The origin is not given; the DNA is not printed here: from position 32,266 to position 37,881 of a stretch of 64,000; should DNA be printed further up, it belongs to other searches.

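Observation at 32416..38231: Sec-signal RHS/YD-repeat protein with a lipase-like tip and a coupled exported partner, beside tRNA-Arg in a chlamydial genome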

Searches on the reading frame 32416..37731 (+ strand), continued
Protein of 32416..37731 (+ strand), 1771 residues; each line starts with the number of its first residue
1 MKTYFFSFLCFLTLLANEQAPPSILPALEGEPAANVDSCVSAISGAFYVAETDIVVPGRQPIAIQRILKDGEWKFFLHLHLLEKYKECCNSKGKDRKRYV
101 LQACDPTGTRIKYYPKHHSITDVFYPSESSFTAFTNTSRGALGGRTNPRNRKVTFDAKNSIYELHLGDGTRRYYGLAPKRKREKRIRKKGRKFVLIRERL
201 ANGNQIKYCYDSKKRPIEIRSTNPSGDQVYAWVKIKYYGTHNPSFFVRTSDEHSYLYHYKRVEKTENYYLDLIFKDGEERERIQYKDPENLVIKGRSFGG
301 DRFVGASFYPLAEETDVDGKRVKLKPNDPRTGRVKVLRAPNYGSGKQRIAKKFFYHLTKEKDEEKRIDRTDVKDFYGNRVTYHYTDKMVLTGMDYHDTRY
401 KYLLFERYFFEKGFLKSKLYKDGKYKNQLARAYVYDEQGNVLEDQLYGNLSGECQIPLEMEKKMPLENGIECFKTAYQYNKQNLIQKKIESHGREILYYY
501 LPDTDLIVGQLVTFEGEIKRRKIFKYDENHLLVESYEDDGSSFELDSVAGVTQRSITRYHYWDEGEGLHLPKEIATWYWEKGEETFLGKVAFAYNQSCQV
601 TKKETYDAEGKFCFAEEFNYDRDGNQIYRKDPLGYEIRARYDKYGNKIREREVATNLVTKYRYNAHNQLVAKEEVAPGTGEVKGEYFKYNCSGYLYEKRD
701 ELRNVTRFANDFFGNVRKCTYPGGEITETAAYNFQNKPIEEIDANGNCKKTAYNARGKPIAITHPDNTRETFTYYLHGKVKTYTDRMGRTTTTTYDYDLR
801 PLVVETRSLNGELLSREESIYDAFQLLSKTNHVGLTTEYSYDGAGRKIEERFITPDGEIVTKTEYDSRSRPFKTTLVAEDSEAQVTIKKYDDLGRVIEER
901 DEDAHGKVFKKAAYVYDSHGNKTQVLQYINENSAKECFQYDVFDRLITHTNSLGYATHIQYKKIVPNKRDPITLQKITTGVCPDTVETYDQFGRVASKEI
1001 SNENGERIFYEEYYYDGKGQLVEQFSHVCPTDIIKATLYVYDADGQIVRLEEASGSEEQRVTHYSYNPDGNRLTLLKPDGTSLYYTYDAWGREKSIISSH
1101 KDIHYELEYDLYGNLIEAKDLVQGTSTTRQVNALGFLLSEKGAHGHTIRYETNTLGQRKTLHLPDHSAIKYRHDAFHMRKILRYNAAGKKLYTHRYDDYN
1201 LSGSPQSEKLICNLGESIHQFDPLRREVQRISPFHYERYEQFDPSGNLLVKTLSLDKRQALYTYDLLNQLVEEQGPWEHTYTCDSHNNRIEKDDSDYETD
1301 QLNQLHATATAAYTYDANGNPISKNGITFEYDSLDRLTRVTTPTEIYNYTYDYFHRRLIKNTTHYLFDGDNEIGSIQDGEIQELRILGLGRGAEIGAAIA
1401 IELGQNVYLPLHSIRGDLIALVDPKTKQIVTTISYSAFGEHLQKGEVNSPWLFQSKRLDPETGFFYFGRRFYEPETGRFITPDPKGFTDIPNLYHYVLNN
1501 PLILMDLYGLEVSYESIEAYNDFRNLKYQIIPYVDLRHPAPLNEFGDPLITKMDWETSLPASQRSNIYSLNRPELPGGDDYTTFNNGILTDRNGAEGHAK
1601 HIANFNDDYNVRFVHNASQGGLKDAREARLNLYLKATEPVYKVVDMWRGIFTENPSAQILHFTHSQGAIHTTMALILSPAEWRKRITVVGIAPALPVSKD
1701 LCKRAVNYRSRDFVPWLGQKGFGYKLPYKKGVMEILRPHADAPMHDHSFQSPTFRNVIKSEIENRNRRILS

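Call 49: find_encoding_contigs(protein=P0262, flank=6000, max_places=2)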
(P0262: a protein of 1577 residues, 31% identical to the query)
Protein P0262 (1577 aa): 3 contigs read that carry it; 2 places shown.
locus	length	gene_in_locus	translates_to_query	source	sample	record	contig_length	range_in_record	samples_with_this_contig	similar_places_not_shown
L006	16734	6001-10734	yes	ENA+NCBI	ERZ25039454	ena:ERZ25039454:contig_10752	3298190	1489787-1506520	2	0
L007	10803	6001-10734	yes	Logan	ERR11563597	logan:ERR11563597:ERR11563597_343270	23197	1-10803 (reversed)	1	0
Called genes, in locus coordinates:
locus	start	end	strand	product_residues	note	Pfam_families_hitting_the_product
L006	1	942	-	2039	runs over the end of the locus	PF00109:ketoacyl-synt, PF02801:Ketoacyl-synt_C, PF16197:KAsynt_C_assoc, PF22336:RhiE-like_linker, PF22621:CurL-like_PKS_C, PF00698:Acyl_transf_1, PF21089:PKS_DH_N, PF14765:PS-DH, +8 more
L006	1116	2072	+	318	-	PF12146:Hydrolase_4, PF00561:Abhydrolase_1, PF12697:Abhydrolase_6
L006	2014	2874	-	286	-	PF06325:PrmA, PF02475:TRM5-TYW2_MTfase (weak), PF03602:Cons_hypoth95 (weak), PF05175:MTS, PF13649:Methyltransf_25, PF13847:Methyltransf_31 (weak)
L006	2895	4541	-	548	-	PF02386:TrkH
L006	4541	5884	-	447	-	PF00070:Pyr_redox (faint), PF01494:FAD_binding_3 (faint), PF02254:TrkA_N, PF02737:3HCDH_N (faint), PF03435:Sacchrp_dh_NADP (faint), PF02080:TrkA_C (weak), PF02254:TrkA_N, PF02080:TrkA_C, +5 more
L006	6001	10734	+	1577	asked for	PF05593:RHS_repeat (weak), PF25023:TEN_YD-shell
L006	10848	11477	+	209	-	PF00753:Lactamase_B, PF23023:Anti-Pycsar_Apyc1 (faint), PF12706:Lactamase_B_2 (weak)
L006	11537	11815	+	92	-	-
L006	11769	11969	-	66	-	-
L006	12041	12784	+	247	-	PF08032:SpoU_sub_bind, PF00588:SpoU_methylase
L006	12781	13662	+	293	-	PF01728:FtsJ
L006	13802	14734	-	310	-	-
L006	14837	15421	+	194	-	PF00578:AhpC-TSA, PF08534:Redoxin, PF10417:1-cysPrx_C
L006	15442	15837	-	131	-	-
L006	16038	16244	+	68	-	-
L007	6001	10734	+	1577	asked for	PF05593:RHS_repeat (weak), PF25023:TEN_YD-shell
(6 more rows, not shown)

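Call 71: search_solved_structures(query=window:32416-36948:+, max_evalue=0.001, show_alignments=0)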
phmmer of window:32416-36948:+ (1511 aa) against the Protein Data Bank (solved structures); distinct sequences matched with E-value up to 0.001: 25.
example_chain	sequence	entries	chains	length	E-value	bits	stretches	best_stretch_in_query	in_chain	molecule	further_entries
8h8a_A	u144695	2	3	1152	4.1e-22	81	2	1149-1505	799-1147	Putative Rhs-family protein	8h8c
8h8b_A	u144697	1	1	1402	1.4e-21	79.2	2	1150-1499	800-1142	Putative Rhs-family protein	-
7q97_A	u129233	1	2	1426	1.8e-19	72.2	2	630-848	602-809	Rhs family protein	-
7pq5_L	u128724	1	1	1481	3.7e-17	64.5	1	1329-1503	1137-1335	Tre23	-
8uy4_A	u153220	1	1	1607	1.1e-15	59.7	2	637-778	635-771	Tse15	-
8uxt_A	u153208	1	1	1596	8.2e-15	56.8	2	637-778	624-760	Tse15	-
9ifo_A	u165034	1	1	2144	2.5e-14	55.1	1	1241-1510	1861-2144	Teneurin-Like Protein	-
9pt5_A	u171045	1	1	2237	3.4e-14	54.7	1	1241-1510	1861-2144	Teneurin-like protein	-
8qjb_A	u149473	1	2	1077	9.3e-13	49.9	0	823-905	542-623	T6SS-associated Rhs core domain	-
8qjd_A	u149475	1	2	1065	9.5e-13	49.9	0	1289-1510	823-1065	Salmonella bongori Rhs core domain (residues 360-1420)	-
8cp6_B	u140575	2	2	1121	2.6e-12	48.5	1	1449-1510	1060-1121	Toxin protein Tse5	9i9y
8qjc_A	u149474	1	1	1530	8.8e-12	46.7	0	1289-1510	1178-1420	T6SS-associated Rhs core and toxin domain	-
8qja_A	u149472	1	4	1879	1.2e-11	46.3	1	709-948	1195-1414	Putative type VI secretion system YD repeat-containing Rhs element Vgr protein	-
6l7i_G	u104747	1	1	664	1.9e-08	35.6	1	1456-1510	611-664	TccC2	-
6sup_A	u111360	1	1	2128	4e-08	34.6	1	1456-1510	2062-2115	TcdB2,TccC3,Cell division control protein 42 homolog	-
6suq_A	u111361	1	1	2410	5.5e-08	34.1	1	1456-1510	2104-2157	TcdB2,TccC3,Genome polyprotein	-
6h6g_A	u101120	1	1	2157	5.9e-08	34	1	1456-1510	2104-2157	TcdB2,TccC3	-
6h6e_F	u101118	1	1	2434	5.9e-08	34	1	1456-1510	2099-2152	TcdB2,TccC3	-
6suf_F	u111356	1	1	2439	6e-08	34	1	1456-1510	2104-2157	TcdB2,TccC3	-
4o9x_A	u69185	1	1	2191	6.3e-08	33.9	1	1456-1510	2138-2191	TcdB2, TccC3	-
6h6f_F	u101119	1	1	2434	6.3e-07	30.6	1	1456-1510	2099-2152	TcdB2,TccC3,TccC3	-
6sue_F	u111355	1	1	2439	6.4e-07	30.6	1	1456-1510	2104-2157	TcdB2,TccC3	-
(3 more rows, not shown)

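Call 75: find_encoding_contigs(protein=P0278, flank=5000, max_places=1)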
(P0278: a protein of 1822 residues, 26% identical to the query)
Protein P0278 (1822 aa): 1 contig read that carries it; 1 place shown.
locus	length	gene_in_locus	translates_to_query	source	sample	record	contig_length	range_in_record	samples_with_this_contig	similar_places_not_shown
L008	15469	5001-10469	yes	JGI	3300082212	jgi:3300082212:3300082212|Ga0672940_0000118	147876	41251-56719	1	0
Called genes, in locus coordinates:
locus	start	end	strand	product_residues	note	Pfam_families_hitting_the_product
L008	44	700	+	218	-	PF00300:His_Phos_1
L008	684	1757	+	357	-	PF00266:Aminotran_5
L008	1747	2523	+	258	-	PF01592:NifU_N, PF01106:NifU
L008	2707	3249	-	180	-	PF03099:BPL_LplA_LipB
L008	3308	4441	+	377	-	PF01098:FTSW_RODA_SPOVE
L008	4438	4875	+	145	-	-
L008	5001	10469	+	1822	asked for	PF05593:RHS_repeat (faint), PF25023:TEN_YD-shell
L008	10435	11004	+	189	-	-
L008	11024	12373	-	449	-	PF13173:AAA_14, PF13635:DUF4143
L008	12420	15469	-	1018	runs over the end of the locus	PF05088:Bac_GDH_CD, PF00208:ELFV_dehydrog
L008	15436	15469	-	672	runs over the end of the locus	PF00122:E1-E2_ATPase, PF00702:Hydrolase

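Call 88: find_encoding_contigs(protein=P0252, flank=4000, max_places=1)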
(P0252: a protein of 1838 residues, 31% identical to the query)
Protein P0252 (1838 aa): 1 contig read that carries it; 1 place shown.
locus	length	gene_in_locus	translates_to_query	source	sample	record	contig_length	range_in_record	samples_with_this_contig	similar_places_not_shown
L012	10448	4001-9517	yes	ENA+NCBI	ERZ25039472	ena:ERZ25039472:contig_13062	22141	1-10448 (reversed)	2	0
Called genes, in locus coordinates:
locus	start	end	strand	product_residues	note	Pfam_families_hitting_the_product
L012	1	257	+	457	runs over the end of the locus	PF00078:RVT_1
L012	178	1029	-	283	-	-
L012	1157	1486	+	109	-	-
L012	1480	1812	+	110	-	PF05717:TnpB_IS66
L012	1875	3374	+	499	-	PF13007:LZ_Tnp_IS66, PF03050:DDE_Tnp_IS66, PF13817:DDE_Tnp_IS66_C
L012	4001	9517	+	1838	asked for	PF20148:DUF6531 (faint), PF05593:RHS_repeat (faint), PF25023:TEN_YD-shell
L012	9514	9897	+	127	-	-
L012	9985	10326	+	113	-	PF22548:AEP-TOTE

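Call 89: find_encoding_contigs(protein=P0267, flank=4000, max_places=1)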
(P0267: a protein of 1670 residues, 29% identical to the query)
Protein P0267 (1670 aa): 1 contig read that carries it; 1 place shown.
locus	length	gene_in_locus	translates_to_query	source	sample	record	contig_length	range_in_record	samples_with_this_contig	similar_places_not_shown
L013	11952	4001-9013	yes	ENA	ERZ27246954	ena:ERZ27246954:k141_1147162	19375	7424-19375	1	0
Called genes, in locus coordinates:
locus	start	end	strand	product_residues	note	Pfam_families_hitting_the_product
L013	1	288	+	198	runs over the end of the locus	PF04832:SOUL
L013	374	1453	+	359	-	PF01699:Na_Ca_ex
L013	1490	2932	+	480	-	PF01370:Epimerase (weak), PF05368:NmrA (weak), PF07993:NAD_binding_4 (faint), PF13460:NAD_binding_10, PF11066:DUF2867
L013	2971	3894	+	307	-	PF11086:DUF2878, PF04134:DCC1-like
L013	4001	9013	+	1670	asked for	PF20148:DUF6531 (weak), PF25023:TEN_YD-shell, PF05593:RHS_repeat (weak), PF25023:TEN_YD-shell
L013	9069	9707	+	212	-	PF15580:Imm53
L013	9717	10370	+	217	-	PF26541:MafI2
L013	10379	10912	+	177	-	-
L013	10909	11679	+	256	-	-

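Call 90: find_encoding_contigs(protein=P0260, flank=4000, max_places=1)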
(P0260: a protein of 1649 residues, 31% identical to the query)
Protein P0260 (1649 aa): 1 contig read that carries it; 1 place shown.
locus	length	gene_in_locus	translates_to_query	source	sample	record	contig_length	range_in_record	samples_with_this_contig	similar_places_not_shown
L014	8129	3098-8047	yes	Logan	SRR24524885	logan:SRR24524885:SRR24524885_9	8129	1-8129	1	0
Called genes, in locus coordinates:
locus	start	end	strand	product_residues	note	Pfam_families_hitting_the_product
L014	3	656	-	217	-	?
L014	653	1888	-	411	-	PF13637:Ank_4 (faint), PF13606:Ank_3 (faint), PF00023:Ank (faint), PF12796:Ank_2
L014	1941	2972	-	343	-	PF23745:ANK_LRRK2 (faint), PF12796:Ank_2 (weak), PF13606:Ank_3 (faint), PF24521:Ank_KRIT1 (faint), PF12796:Ank_2, PF13637:Ank_4 (weak), PF13857:Ank_5, PF00023:Ank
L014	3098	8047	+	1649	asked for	PF20148:DUF6531 (faint), PF05593:RHS_repeat (weak), PF25023:TEN_YD-shell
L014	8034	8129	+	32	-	?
